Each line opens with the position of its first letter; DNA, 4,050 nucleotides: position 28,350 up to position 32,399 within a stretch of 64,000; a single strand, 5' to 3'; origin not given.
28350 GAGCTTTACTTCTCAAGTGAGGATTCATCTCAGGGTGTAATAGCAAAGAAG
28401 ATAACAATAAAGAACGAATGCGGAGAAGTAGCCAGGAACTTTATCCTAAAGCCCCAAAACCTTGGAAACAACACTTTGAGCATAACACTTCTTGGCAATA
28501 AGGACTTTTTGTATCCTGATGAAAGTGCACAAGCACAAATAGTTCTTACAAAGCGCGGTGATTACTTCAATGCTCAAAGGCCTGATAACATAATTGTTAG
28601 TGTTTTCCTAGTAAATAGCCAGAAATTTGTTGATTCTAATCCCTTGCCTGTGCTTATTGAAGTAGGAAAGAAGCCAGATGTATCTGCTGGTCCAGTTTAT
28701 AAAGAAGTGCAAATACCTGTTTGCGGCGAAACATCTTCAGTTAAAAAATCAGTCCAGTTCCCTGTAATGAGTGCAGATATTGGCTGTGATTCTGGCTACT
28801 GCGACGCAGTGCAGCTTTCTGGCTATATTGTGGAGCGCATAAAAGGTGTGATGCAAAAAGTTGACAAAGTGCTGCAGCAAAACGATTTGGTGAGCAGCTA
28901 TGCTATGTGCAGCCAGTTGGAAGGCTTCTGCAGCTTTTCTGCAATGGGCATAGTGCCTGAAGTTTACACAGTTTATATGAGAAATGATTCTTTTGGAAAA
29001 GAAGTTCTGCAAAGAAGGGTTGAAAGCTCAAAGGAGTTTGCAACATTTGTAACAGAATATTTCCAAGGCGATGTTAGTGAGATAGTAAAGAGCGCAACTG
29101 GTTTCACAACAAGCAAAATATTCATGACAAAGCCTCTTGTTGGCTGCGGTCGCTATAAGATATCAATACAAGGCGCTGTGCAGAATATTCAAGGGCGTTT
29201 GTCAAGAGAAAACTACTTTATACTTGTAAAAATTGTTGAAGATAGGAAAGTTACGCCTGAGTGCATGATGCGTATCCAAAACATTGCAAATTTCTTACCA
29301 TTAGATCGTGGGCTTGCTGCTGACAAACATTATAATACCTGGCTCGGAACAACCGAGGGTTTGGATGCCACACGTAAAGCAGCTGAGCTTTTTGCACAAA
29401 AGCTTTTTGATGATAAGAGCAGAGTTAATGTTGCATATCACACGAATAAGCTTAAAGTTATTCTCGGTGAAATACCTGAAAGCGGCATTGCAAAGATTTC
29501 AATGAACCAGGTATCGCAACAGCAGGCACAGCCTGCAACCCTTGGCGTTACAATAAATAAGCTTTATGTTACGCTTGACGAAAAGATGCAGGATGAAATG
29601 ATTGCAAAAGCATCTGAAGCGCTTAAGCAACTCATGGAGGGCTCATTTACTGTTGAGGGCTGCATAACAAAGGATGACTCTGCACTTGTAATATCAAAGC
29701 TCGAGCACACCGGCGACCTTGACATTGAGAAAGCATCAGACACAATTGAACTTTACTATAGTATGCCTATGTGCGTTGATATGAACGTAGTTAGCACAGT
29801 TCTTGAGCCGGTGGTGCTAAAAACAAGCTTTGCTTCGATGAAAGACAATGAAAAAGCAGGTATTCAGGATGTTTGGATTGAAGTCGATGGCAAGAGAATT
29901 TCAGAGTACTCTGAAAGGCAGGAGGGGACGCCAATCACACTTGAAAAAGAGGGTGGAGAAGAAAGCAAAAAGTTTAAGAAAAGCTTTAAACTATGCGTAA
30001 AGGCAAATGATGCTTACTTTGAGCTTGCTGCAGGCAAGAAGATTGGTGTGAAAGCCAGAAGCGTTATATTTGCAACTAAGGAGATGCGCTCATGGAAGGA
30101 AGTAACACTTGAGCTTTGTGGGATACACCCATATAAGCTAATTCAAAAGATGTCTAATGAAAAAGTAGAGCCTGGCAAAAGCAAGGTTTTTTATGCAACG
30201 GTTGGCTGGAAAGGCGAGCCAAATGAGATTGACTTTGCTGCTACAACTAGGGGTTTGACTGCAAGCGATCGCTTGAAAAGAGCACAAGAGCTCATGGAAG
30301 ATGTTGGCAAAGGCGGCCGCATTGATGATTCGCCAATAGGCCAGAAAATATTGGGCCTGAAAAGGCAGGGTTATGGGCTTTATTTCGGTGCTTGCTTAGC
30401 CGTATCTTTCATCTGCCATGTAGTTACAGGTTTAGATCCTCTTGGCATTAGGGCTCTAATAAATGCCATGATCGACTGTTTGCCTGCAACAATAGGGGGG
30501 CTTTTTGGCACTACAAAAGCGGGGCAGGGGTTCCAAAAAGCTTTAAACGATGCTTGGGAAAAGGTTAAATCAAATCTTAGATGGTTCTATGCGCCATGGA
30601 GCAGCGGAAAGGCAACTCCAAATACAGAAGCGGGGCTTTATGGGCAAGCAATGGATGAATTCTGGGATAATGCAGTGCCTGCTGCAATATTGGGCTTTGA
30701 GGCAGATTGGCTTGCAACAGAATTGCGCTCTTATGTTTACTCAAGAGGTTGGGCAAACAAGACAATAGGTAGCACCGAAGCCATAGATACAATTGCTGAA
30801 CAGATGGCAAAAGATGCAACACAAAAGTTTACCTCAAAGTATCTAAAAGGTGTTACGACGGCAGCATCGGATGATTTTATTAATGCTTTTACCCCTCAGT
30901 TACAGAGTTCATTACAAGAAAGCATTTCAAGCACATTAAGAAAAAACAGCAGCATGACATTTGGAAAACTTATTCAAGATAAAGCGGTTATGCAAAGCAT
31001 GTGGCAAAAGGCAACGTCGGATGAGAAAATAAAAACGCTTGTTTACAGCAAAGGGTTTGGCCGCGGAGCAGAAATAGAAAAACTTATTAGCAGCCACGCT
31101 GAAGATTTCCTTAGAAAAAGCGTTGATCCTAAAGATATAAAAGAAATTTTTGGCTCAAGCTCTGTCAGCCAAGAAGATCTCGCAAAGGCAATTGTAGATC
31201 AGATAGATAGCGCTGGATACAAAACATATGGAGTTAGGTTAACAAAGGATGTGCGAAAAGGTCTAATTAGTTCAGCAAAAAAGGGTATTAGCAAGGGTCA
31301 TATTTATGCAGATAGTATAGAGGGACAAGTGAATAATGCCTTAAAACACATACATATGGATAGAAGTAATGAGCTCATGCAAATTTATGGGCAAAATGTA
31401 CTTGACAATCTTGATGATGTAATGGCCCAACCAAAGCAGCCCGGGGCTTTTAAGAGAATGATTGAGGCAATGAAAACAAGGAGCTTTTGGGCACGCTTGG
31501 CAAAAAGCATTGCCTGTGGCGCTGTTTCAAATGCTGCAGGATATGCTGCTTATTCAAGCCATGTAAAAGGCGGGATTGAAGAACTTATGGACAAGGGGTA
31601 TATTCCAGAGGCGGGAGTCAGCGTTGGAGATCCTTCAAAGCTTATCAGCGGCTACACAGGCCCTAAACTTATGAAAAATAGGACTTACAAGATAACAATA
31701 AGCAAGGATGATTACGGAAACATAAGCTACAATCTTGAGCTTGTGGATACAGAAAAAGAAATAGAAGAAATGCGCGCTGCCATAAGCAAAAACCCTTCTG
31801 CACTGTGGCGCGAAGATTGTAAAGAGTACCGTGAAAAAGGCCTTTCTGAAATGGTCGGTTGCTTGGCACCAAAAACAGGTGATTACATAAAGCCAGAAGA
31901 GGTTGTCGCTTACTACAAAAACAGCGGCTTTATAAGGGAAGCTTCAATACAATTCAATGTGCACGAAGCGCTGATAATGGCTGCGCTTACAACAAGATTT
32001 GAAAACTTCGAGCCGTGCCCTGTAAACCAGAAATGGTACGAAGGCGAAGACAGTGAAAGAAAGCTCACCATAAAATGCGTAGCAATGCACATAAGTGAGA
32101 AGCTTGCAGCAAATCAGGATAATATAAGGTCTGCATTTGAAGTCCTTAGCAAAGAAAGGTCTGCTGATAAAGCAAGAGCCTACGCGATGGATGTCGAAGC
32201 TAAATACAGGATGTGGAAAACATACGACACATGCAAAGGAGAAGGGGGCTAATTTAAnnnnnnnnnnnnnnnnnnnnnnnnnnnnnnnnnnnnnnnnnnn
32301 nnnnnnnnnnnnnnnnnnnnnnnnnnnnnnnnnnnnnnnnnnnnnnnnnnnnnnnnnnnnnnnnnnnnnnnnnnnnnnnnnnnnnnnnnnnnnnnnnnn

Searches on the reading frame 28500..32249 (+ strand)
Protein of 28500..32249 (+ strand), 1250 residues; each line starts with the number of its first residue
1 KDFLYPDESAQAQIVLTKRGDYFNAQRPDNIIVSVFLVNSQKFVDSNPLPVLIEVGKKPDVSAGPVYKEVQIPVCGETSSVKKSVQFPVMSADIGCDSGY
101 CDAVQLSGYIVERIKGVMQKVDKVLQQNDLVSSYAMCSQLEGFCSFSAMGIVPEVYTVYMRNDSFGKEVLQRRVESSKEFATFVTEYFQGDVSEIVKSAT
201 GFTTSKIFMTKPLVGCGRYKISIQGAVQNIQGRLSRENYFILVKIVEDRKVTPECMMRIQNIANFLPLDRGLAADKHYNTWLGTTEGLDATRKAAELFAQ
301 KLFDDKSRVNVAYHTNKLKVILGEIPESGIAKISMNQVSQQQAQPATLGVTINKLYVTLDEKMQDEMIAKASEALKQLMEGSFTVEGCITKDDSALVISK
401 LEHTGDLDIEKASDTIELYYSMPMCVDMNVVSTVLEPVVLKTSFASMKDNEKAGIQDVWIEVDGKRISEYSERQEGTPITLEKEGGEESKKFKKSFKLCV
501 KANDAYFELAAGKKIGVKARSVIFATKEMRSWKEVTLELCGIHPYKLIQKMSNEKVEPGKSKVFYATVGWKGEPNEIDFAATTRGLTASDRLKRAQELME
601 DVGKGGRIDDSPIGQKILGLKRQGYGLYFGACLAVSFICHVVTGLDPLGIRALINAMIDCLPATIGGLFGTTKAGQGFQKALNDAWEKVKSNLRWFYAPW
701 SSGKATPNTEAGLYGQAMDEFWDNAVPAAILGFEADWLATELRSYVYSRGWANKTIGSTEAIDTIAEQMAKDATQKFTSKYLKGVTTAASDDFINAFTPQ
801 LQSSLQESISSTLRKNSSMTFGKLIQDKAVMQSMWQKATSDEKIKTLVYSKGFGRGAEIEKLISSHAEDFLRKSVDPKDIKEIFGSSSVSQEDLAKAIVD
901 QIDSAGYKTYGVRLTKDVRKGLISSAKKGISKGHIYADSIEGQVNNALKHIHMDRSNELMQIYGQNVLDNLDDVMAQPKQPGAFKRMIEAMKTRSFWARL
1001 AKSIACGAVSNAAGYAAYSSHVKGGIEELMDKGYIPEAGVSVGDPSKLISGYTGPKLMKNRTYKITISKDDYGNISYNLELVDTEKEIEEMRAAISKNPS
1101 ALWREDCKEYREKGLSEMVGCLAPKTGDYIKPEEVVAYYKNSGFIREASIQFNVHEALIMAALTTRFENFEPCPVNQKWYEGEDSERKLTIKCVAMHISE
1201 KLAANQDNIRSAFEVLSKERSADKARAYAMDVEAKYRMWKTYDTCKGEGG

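Call 40: search_protein_families(library=pfam, proteins=[window:28500-32249:+], max_evalue=1)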
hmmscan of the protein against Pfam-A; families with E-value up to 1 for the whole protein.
window:28500-32249:+ (1250 aa): 1 family
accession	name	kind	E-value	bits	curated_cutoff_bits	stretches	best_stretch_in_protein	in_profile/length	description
PF15400.11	TEX33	-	0.038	14.8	27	0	338-386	42-89/138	Testis-expressed sequence 33 protein family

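Call 68: search_solved_structures(query=window:28500-32249:+, max_evalue=1)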
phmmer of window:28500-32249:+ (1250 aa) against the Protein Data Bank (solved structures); distinct sequences matched with E-value up to 1: 0.

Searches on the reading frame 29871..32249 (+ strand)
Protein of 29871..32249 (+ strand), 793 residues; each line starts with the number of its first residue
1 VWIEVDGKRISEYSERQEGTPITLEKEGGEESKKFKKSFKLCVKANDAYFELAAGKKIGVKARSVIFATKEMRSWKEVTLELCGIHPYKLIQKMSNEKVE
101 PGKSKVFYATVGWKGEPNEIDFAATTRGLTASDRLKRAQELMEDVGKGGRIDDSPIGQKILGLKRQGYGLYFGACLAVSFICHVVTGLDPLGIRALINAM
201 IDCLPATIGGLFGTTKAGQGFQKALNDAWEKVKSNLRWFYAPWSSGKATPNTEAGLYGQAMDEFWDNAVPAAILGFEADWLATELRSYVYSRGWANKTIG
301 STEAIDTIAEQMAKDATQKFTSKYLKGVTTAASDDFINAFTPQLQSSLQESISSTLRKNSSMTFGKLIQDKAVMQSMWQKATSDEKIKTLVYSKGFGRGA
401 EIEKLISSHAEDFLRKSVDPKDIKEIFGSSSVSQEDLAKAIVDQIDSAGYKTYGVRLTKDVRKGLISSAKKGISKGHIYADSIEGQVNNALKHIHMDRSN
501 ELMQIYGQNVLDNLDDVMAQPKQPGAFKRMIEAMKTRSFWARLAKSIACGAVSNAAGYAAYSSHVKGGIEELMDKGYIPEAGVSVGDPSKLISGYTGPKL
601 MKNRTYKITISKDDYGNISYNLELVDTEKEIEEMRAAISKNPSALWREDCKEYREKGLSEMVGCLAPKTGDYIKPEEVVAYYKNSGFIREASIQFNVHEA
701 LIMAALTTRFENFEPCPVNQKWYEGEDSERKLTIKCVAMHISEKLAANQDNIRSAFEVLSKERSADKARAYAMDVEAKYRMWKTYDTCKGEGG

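Call 62: find_homologous_proteins(query=window:29871-32249:+)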
Query window:29871-32249:+: 8000 candidates shared short words with the query, none scored E <= 0.001.

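Call 64: find_related_loci(query=window:29871-32249:+, collection=metagenome_contigs, flank=3000)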
Query window:29871-32249:+ (793 aa) in metagenome_contigs; peptide patterns used: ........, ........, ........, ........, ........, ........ (x = any residue, [..] = any of these).
226 stretches matched a pattern, but none encodes a relative of the query by tblastn (E <= 1e-3).
